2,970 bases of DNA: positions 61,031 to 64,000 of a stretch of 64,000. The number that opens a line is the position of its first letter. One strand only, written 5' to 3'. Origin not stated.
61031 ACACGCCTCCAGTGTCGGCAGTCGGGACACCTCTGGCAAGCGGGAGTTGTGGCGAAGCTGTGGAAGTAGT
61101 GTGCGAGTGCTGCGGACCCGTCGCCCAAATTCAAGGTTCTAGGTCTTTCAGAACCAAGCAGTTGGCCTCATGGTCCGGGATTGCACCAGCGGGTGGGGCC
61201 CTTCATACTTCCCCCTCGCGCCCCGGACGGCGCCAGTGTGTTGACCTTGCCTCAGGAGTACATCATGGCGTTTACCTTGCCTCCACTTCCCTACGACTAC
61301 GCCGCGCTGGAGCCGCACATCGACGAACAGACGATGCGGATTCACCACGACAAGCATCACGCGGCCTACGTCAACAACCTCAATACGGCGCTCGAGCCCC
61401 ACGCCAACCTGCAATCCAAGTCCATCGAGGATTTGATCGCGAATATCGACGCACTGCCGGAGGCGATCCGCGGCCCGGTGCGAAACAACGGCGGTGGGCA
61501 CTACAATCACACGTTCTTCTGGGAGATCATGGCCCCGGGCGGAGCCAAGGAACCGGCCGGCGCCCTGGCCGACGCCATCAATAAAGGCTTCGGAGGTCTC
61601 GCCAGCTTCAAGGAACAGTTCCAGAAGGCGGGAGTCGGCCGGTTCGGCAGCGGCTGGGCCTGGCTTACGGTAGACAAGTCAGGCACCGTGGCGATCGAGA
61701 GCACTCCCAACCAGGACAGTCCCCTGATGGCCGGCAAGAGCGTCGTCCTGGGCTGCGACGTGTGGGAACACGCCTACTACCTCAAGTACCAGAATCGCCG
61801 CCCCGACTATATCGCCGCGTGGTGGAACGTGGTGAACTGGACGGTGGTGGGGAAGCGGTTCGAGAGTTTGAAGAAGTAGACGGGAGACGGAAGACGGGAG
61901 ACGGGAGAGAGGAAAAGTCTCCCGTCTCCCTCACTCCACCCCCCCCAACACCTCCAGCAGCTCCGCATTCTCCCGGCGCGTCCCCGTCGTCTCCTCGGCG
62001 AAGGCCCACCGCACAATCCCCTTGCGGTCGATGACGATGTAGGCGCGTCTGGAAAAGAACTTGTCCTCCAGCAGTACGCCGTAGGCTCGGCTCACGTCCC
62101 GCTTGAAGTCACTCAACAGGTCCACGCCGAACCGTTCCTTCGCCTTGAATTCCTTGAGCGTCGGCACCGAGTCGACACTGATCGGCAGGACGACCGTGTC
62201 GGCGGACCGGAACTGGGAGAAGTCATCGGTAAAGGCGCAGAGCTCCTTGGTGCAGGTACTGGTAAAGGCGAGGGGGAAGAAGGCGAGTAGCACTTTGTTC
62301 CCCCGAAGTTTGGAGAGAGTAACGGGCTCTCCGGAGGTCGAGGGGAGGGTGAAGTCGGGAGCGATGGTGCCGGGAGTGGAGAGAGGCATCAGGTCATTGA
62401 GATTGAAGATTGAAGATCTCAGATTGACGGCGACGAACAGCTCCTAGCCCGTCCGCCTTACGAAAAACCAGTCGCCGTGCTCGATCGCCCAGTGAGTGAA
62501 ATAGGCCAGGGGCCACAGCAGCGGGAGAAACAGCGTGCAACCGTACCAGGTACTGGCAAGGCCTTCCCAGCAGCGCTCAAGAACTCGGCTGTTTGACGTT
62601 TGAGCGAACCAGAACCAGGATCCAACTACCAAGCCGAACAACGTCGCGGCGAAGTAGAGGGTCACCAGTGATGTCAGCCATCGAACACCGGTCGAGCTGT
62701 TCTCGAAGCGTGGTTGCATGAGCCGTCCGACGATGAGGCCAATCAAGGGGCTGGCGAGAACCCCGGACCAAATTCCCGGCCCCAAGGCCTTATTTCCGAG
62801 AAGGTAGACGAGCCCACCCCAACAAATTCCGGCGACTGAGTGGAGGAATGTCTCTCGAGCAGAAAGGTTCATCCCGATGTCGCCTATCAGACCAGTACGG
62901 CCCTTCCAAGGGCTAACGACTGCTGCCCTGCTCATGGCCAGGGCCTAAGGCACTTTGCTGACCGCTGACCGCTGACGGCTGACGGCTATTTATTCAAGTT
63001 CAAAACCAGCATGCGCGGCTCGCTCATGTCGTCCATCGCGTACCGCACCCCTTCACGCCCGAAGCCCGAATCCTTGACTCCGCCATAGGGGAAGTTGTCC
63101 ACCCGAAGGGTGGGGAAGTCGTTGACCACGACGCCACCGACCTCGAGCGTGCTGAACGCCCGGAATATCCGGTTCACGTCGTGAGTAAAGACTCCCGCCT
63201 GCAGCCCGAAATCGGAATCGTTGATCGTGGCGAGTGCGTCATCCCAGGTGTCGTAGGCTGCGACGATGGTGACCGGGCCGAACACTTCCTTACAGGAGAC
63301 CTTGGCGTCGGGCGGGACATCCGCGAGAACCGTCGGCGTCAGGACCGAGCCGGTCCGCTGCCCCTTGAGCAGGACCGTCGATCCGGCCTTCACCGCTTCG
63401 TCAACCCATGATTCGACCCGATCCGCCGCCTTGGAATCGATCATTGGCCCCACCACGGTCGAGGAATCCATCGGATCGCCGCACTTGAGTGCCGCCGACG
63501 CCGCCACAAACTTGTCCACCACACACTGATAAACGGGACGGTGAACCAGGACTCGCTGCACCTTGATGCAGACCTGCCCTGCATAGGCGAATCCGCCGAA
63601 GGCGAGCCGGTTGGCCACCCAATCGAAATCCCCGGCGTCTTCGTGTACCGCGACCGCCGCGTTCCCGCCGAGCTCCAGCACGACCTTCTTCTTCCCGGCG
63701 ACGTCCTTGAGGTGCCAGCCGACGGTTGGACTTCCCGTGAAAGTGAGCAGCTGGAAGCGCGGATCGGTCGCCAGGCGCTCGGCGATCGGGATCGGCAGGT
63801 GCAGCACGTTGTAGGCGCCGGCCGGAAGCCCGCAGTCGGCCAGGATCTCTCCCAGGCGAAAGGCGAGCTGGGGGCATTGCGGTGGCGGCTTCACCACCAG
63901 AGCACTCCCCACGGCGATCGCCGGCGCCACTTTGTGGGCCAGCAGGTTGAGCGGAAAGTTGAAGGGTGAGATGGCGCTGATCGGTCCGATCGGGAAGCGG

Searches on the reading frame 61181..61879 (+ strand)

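Call 10: search_protein_families(library=pfam, proteins=[window:61181-61879:+], max_evalue=0.001)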
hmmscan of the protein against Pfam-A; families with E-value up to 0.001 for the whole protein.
window:61181-61879:+ (232 aa): 2 families
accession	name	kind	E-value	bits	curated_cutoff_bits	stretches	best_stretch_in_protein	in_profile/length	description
PF02777.23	Sod_Fe_C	-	8.1e-41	138.7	20.9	1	125-226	1-102/102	Iron/manganese superoxide dismutases, C-terminal domain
PF00081.27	Sod_Fe_N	-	6.1e-32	110.4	27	1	31-118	2-82/82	Iron/manganese superoxide dismutases, alpha-hairpin domain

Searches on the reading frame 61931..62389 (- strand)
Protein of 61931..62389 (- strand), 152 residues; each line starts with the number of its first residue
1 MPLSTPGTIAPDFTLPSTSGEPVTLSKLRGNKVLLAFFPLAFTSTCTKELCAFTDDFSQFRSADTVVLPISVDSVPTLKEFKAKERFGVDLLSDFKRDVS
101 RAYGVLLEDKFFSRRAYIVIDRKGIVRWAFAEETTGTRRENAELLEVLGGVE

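Call 10: search_protein_families(library=pfam, proteins=[window:61931-62389:-], max_evalue=0.001)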
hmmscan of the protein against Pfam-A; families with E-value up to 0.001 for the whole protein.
window:61931-62389:- (152 aa): 2 families
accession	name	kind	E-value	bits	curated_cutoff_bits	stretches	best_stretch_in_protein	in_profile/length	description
PF00578.27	AhpC-TSA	-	8.3e-35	119.9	26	1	7-128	2-123/124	AhpC/TSA family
PF08534.16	Redoxin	-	1.3e-23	83.9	26.6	1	7-142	3-142/148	Redoxin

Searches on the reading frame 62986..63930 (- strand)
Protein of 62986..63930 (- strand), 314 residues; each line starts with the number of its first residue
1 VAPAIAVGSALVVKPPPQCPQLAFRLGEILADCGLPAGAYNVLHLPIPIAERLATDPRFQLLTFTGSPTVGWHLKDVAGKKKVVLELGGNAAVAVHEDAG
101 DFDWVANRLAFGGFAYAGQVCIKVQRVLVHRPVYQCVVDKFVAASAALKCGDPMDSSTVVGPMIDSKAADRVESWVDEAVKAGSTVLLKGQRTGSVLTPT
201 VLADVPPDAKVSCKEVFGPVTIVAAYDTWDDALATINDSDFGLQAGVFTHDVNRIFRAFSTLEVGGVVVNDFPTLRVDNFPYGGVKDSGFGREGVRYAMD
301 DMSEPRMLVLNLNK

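Call 10: search_protein_families(library=pfam, proteins=[window:62986-63930:-], max_evalue=0.001)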
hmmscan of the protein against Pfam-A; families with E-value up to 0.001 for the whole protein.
window:62986-63930:- (314 aa): 1 family
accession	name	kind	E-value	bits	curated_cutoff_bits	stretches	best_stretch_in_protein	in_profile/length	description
PF00171.27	Aldedh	-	1.5e-95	320.9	23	1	1-306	147-459/461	Aldehyde dehydrogenase family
